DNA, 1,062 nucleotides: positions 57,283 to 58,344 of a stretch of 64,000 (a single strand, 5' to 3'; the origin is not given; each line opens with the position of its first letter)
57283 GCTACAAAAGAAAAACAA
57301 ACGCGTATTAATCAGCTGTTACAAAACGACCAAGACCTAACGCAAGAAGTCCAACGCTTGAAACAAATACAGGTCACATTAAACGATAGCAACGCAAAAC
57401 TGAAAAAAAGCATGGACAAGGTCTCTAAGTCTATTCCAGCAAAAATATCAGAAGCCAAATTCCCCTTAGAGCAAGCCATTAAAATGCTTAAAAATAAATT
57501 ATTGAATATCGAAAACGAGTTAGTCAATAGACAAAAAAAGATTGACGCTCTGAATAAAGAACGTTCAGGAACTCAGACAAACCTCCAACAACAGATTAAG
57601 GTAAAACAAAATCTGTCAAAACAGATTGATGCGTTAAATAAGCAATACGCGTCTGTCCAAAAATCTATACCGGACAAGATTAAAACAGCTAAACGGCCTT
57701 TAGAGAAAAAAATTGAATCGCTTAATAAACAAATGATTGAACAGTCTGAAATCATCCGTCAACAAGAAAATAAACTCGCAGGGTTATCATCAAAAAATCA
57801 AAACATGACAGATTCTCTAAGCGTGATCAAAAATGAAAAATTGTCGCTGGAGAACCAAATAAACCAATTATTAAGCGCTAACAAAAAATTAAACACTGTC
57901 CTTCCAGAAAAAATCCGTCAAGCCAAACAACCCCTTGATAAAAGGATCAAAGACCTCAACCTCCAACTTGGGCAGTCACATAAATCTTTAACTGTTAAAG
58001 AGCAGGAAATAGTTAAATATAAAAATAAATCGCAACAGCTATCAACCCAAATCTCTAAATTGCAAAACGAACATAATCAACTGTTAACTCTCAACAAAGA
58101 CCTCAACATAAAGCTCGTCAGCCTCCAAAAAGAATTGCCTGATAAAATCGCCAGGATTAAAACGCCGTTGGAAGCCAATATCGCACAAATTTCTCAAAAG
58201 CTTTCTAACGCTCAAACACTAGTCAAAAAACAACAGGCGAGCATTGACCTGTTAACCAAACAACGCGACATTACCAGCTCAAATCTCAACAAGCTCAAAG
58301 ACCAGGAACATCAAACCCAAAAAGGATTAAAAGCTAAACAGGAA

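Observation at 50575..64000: Open-ended giant ORF (more than 13.4 kb, more than 4475 codons) encoding a signal-peptide-bearing, highly periodic coiled-coil protein, missed by the ORF track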

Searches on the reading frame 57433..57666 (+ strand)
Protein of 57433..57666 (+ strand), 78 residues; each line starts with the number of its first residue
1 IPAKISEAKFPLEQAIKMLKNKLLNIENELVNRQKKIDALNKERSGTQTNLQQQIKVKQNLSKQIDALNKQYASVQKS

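Call 35: search_protein_representatives(alignment_id=A1)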
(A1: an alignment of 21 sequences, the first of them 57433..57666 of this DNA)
Query: 21 sequences, 78 profile positions. Proteins with E-value up to 0.001 (for the whole library): 1413; up to 1e-10: 123; up to 1e-30: 17. The best 150 are listed.
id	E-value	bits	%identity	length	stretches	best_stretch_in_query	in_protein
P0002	5.3e-189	628.9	-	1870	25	3-76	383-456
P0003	1.3e-153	515.5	-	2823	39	1-77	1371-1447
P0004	1.1e-116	397.2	-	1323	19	1-76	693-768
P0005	8.9e-115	391.1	-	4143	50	1-77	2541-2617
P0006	1.2e-102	352.2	-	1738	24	2-76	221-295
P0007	1.3e-91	316.8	-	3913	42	1-78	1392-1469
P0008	3.7e-75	264.1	-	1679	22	1-78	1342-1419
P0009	3.2e-55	200.2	-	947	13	2-77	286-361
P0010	1.1e-49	182.5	-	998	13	1-78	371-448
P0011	3.6e-48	177.6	-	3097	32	1-73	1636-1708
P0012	8.1e-39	147.7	-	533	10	3-77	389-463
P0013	3.2e-35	136.1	-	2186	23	9-76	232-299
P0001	1.2e-34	134.3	-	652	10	1-77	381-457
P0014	2.8e-34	133.1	-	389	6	1-78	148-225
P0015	6.8e-32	125.5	-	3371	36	1-77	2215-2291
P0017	3.1e-31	123.4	-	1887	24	3-76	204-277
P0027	6.0e-22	93.6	-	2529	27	1-72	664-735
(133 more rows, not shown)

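Call 38: list_cluster_members(proteins=[P0002, P0003, P0005, P0007, P0011, P0027, P0006, P0015, P0017, P0004])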
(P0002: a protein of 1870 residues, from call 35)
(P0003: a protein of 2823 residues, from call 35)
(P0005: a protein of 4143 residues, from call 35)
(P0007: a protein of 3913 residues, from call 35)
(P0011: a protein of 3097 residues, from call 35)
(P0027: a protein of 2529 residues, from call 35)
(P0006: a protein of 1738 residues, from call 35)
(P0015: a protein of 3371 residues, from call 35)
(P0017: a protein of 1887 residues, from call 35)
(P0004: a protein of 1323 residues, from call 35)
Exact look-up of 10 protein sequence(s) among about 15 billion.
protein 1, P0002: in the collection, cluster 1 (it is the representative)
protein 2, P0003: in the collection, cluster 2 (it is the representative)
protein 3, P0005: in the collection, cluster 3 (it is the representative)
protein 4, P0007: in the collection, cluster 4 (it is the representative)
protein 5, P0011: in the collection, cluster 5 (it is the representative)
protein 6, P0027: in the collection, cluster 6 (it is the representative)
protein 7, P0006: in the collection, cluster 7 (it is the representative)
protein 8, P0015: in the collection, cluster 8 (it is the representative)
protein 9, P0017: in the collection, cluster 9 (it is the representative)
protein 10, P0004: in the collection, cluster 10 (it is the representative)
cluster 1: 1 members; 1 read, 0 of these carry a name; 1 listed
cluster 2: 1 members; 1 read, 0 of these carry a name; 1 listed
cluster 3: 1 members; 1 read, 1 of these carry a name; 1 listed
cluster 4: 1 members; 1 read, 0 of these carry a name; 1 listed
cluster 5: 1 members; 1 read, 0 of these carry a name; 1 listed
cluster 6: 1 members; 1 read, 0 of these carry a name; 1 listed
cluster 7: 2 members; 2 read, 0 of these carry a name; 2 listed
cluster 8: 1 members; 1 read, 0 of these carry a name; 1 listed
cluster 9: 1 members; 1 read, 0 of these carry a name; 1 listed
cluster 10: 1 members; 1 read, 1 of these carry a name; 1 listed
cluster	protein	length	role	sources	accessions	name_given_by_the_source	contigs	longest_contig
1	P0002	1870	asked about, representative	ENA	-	-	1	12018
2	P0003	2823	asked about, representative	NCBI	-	-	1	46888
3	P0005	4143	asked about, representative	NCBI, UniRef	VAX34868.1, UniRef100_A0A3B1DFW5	Exonuclease SbcC [hydrothermal vent metagenome] | Exonuclease SbcC n=1 Tax=hydrothermal vent metagenome TaxID=652676 RepID=A0A3B1DFW5_9ZZZZ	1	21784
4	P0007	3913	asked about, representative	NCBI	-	-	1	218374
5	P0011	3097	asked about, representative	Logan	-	-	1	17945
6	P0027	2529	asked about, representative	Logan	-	-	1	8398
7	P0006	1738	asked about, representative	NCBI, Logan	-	-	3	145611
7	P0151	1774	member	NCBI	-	-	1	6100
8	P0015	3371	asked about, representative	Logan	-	-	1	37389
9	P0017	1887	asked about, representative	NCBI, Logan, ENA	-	-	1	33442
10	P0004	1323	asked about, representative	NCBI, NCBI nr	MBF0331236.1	MAG: hypothetical protein HQL17_04805, partial [Candidatus Omnitrophica bacterium] | hypothetical protein [Candidatus Omnitrophota bacterium]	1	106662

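Call 39: find_homologous_proteins(query=A1, max_evalue=1e-10)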
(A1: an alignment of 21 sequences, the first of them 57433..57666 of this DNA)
Query A1 (21 sequences): 650 candidates shared short words with the query, none scored E <= 1e-10.

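Call 60: search_solved_structures(query=A1, max_evalue=0.01)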
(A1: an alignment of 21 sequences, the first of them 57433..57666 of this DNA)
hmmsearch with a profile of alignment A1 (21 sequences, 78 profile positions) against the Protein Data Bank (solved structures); distinct sequences matched with E-value up to 0.01: 53.
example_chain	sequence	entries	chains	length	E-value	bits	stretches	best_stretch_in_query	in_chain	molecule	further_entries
8qox_B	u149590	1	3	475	6.9e-07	32.5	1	12-75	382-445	Conserved membrane protein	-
9tlt_A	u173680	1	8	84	6.6e-06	29.3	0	36-70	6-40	Sc-apCC-2-KLHL20-4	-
2zvo_B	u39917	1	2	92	1.2e-05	28.5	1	15-46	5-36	NF-kappa-B essential modulator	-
8p4y_A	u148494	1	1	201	1.3e-05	28.4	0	27-77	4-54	Protein origami triangle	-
3o0z_A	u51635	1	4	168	3.8e-05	26.9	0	16-70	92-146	Rho-associated protein kinase 1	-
9r1o_A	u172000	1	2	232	3.8e-05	26.9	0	3-72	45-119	sc-apCC-6-DPH-NR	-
6gaj_A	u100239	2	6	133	4.1e-05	26.8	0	14-75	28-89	Outer capsid protein sigma-1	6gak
2efr_A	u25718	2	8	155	0.00012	25.3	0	15-70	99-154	General control protein GCN4 and Tropomyosin 1 alpha chain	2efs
9y6s_4T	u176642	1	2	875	0.00019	24.7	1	9-76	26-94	Coiled-coil domain-containing protein 40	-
9rgz_A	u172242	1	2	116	0.00021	24.6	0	13-73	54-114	sc-apCC3-CW-2NTT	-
4owf_A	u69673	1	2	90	0.00023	24.4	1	15-47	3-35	NF-kappa-B essential modulator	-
8i6o_E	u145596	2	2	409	0.00024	24.4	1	20-77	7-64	Membrane-bound metallopeptidase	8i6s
3f89_A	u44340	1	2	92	0.00025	24.3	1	15-47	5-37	NF-kappa-B essential modulator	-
5zhy_A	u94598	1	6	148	0.00025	24.3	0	30-76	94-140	Spike glycoprotein, Spike glycoprotein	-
6f1t_X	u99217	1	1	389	0.00026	24.2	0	12-75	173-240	BICD family-like cargo adapter 1,BICD family-like cargo adapter 1,BICD family-like cargo a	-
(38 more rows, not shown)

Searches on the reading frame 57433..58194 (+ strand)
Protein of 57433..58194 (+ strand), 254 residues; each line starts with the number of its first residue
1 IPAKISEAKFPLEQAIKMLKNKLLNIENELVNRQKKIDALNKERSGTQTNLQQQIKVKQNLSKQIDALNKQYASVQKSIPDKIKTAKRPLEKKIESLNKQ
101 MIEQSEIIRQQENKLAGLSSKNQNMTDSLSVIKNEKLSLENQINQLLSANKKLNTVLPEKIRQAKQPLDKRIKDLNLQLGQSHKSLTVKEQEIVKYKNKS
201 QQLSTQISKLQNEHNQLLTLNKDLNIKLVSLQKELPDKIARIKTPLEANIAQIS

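Call 44: predict_structure(alignment_id=A3)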
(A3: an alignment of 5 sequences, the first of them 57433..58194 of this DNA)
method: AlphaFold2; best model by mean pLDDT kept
length: 254 residues; sequences in the alignment: 5
mean_pLDDT: 88.5   pTM: 0.33
mean pLDDT of the five models: 88.5, 86.0, 85.8, 80.4, 75.5
residues with pLDDT >= 90: 168; 70-90: 65; 50-70: 20; < 50: 1
segments of 3 or more residues with pLDDT < 50: none
pLDDT, mean of each block of 10 residues (from residue 1): 76 91 95 96 95 95 94 88 88 94 95 94 94 95 94 88 91 93 92 93 91 89 83 69 57 49
secondary structure, 60 per line:
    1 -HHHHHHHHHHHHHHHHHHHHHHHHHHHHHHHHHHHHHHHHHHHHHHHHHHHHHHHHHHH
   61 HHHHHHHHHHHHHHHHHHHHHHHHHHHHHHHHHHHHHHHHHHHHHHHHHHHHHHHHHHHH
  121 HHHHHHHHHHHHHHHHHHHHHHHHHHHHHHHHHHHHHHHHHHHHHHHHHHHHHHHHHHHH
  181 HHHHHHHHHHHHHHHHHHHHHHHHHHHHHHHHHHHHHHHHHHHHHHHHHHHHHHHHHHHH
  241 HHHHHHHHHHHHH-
elements in order: H2-253
